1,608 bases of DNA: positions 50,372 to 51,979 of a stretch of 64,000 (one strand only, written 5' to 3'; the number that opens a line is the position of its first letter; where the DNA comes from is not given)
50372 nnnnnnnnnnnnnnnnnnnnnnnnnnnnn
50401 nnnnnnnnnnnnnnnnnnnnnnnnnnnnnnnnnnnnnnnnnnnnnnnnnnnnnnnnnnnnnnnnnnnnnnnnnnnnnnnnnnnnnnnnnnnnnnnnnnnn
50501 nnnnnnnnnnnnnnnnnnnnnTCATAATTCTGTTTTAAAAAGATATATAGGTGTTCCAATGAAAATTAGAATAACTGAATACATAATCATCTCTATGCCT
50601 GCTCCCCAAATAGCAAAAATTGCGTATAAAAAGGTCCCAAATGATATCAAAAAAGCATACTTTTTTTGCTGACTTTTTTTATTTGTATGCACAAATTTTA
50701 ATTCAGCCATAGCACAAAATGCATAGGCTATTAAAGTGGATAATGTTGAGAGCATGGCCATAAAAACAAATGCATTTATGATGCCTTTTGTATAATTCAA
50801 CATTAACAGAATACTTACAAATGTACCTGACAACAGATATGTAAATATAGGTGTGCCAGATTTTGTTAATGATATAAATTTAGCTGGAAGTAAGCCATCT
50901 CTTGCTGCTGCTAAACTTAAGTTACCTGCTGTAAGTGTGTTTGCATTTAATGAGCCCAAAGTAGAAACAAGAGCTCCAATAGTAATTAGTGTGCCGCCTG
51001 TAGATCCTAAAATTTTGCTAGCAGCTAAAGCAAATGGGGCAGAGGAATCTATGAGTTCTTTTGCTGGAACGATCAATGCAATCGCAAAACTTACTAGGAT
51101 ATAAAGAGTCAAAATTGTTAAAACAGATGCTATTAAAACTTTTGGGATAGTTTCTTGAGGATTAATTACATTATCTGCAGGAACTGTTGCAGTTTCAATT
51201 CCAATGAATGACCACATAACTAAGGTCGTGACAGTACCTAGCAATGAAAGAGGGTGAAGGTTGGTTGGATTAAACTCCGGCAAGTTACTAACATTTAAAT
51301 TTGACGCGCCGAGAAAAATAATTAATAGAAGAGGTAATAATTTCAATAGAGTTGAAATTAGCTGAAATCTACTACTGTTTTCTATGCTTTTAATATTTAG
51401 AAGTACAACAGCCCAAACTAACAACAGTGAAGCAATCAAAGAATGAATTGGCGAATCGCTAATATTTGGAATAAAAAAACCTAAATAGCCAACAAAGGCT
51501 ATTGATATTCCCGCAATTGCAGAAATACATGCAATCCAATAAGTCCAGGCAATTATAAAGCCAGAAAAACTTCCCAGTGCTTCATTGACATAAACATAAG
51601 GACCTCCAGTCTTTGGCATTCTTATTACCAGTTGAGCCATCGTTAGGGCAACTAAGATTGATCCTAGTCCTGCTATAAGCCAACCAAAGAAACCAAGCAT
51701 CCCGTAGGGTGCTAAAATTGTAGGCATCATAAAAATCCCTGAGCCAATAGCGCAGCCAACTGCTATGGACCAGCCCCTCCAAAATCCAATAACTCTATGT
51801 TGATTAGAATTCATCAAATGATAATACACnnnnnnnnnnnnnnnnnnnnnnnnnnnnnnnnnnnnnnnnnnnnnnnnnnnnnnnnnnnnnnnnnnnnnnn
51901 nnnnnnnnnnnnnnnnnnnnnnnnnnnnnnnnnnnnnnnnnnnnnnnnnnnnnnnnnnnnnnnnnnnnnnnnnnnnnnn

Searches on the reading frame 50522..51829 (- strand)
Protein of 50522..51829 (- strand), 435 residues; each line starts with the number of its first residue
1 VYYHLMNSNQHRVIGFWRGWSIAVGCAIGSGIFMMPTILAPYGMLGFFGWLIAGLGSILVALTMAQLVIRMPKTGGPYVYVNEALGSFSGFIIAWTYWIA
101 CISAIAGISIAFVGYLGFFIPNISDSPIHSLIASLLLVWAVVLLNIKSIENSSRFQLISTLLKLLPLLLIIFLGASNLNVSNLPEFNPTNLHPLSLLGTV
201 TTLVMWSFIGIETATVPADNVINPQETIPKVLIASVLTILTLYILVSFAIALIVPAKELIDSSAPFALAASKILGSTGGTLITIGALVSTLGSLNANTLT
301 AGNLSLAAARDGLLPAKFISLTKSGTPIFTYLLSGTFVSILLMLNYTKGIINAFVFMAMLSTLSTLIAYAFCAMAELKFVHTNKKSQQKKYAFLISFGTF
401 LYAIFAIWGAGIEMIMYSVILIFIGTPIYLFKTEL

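Call 4: search_protein_families(library=pfam, proteins=[window:50522-51829:-], max_evalue=0.1)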
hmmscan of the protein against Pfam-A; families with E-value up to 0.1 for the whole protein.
window:50522-51829:- (435 aa): 2 families
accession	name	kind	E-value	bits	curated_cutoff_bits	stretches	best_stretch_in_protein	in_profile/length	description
PF13520.12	AA_permease_2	-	2.5e-44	152.3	27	1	14-407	1-401/427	Amino acid permease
PF00324.27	AA_permease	-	1.7e-38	133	24.6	1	21-422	4-422/470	Amino acid permease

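Call 5: search_protein_families(library=ncbifam, proteins=[window:50522-51829:-], max_evalue=0.1)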
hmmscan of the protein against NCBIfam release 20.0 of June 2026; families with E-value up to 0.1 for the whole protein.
window:50522-51829:- (435 aa): 33 families (the best 25 are shown)
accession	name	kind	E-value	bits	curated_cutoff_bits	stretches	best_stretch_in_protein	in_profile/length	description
TIGR00905.1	2A0302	subfamily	7.7e-73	245.9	409.05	1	6-432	1-435/473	basic amino acid/polyamine antiporter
NF007929.0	PRK10644.1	equivalog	1.4e-69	234.9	574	1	22-433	18-428/445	arginine/agmatine antiporter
TIGR00909.1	2A0306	subfamily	1.6e-52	178.9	556.8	1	12-430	3-427/429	amino acid transporter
NF007938.0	PRK10655.1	equivalog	3.8e-48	164.8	409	1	25-429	19-424/438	putrescine-ornithine antiporter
TIGR04298.1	his_histam_anti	equivalog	1e-47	163.4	750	1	26-432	14-427/429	histidine-histamine antiporter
TIGR03810.1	arg_ornith_anti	equivalog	1.9e-47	162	591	1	22-430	11-428/468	arginine-ornithine antiporter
TIGR04299.1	antiport_PotE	equivalog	1.3e-40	139.9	560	1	27-429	19-422/430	putrescine-ornithine antiporter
NF007754.0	PRK10435.1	equivalog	2.2e-38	132.4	585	1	12-423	5-417/443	cadaverine/lysine antiporter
TIGR00911.1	2A0308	subfamily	1.7e-33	115.9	701.8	1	11-431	45-472/505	L-type amino acid transporter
NF053761.1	BrChAATpBcaP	equivalog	2.8e-29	102.5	690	1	11-431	21-450/460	branched-chain amino acid transporter BcaP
NF008466.1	PRK11357.1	equivalog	3.1e-29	102.2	800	1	10-431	6-434/446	fructoselysine/psicoselysine transporter FrlA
NF040512.1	histam_anti_2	exception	9.6e-28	97.1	725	1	21-431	12-444/477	histidine-histamine antiporter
NF040513.1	antiport_TyrP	equivalog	1.4e-25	90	630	1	22-415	11-420/465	tyrosine-tyramine antiporter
NF008245.0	PRK11021.1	equivalog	1.7e-25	89.9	284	1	9-406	3-386/419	L-methionine/branched-chain amino acid transporter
TIGR00906.1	2A0303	subfamily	8.9e-23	80.5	681.7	1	11-381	30-428/602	cationic amino acid transport permease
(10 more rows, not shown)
